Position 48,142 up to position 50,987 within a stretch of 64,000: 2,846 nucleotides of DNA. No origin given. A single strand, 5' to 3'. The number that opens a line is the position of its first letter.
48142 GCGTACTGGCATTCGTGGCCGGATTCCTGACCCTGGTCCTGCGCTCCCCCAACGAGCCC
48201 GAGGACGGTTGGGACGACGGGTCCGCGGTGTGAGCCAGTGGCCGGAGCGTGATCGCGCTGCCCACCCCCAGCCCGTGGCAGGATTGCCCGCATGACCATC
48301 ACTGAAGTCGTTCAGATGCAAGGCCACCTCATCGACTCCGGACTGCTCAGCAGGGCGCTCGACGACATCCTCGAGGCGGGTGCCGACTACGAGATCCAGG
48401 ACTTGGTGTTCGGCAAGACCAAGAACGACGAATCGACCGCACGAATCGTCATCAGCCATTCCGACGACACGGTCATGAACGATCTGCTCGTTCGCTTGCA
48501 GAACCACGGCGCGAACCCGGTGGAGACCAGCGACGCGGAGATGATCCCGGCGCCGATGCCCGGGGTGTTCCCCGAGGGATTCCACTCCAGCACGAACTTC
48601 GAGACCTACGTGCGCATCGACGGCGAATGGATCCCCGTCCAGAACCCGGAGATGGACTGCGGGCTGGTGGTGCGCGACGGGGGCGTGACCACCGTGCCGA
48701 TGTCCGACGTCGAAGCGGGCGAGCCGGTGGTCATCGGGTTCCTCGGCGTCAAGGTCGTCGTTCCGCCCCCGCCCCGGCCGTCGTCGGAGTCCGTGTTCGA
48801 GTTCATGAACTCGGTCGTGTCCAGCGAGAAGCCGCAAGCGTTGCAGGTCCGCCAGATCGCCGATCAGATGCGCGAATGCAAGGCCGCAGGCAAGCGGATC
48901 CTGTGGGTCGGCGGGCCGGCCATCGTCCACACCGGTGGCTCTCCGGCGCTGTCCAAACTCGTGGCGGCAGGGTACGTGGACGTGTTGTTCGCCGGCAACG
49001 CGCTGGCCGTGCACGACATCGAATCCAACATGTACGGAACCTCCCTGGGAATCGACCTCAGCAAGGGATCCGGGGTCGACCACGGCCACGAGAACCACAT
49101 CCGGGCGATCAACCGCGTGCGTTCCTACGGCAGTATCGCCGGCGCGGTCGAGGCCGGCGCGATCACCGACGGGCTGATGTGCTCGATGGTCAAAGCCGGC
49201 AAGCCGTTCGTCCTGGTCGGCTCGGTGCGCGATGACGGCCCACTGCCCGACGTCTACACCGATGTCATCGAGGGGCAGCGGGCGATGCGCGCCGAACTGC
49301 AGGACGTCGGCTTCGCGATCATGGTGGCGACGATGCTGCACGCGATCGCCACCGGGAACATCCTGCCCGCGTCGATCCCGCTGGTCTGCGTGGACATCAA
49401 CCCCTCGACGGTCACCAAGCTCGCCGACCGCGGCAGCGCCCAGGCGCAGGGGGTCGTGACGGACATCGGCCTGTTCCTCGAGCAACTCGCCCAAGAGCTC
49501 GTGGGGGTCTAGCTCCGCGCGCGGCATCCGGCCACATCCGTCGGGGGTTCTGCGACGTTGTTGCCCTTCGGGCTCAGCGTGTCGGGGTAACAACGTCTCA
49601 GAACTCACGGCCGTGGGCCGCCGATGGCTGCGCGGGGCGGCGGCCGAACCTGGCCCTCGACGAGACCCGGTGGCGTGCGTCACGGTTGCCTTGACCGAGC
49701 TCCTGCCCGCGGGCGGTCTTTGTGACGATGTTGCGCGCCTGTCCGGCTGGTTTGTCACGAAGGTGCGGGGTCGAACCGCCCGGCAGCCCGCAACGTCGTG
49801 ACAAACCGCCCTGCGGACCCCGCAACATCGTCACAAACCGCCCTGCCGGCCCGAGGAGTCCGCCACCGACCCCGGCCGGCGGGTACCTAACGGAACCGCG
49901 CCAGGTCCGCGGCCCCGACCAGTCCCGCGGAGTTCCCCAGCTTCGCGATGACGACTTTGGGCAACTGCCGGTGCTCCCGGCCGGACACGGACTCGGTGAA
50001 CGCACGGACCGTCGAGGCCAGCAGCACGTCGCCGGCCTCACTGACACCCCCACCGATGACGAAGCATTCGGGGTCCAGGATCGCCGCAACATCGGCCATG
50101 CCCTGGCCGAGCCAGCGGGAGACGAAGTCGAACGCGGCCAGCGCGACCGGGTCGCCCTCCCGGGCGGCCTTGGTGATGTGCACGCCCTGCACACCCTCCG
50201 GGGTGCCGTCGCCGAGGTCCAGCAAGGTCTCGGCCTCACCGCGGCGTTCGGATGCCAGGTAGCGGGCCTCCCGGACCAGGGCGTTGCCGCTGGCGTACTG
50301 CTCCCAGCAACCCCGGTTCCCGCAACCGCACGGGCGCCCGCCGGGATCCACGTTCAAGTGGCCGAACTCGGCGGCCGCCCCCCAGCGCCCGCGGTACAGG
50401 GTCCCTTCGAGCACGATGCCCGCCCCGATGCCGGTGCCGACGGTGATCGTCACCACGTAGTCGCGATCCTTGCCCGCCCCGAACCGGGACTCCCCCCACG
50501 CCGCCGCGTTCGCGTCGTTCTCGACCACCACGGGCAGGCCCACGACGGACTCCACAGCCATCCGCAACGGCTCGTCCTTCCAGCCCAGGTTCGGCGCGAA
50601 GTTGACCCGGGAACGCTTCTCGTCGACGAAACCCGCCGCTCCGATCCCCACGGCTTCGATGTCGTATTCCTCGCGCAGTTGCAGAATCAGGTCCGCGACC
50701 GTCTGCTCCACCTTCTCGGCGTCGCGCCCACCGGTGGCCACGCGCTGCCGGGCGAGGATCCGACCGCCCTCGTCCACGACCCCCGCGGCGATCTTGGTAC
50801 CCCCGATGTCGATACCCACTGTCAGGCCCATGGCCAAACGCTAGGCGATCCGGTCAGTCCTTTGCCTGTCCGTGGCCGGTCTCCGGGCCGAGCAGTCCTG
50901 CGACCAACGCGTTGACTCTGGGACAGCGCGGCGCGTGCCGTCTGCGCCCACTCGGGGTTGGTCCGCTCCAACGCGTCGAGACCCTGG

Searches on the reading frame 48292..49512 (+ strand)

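Call 86: search_protein_families(library=pfam, proteins=[window:48292-49512:+], max_evalue=0.00001)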
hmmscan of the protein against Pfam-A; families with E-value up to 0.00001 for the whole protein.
window:48292-49512:+ (406 aa): 3 families
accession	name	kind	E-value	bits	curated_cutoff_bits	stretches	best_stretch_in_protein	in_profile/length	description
PF21570.3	ArgZ-like_C_2nd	-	2.6e-97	325.1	27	1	187-399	1-213/213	Arginine dihydrolase ArgZ-like, C-terminal, Rossmann fold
PF04455.17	Saccharop_dh_N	-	1.3e-28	99.8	23.5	1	5-102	2-99/100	LOR/SDH bifunctional enzyme conserved region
PF21571.2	ArgZ-like_C_1st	-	7.1e-26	90.5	27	1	104-184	1-82/84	Arginine dihydrolase ArgZ-like, C-terminal, first region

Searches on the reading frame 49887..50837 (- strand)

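Call 87: search_protein_families(library=pfam, proteins=[window:49887-50837:-], max_evalue=0.00001)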
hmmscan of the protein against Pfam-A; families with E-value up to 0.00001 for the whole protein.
window:49887-50837:- (316 aa): 2 families
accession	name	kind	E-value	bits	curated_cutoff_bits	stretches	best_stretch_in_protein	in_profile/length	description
PF00480.26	ROK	-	4.2e-84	283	22.9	1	6-314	1-292/294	ROK family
PF02685.22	Glucokinase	-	3.7e-10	39.8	22.1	1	10-165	4-163/314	Glucokinase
